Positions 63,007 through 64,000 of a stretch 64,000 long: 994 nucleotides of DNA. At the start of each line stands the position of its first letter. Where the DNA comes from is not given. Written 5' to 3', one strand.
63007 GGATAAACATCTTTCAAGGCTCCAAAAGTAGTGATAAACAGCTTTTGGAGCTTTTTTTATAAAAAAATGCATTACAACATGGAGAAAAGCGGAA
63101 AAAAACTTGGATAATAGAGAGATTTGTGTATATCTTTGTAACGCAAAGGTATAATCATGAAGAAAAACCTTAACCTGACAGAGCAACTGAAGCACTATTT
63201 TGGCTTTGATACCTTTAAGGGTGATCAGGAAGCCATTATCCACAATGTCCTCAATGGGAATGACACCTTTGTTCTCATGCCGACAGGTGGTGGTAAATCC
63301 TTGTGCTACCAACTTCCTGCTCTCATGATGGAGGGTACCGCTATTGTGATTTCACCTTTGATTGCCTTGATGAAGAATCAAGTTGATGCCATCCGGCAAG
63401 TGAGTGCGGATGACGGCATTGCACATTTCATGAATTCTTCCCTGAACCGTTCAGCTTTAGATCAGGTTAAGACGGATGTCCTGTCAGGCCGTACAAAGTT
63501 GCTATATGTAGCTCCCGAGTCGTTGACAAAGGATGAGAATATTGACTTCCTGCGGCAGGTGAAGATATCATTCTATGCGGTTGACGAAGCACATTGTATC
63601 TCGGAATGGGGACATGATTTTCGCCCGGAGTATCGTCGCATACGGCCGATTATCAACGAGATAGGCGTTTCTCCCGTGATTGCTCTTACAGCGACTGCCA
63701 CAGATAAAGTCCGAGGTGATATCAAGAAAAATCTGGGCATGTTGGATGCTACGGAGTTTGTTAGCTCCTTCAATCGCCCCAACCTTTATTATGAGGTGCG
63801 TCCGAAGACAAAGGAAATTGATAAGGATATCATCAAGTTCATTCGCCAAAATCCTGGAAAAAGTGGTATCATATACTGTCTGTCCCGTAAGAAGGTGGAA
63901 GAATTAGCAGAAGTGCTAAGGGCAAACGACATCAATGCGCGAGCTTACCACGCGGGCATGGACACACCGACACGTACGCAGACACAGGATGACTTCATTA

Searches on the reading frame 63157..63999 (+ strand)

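Call 56: search_protein_families(library=pfam, proteins=[window:63157-63999:+], max_evalue=0.0001)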
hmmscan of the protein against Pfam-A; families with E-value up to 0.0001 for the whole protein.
window:63157-63999:+ (281 aa): 1 family
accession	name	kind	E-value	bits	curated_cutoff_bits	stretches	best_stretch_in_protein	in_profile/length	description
PF00270.35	DEAD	-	2.5e-25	89.6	26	1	23-185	3-164/167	DEAD/DEAH box helicase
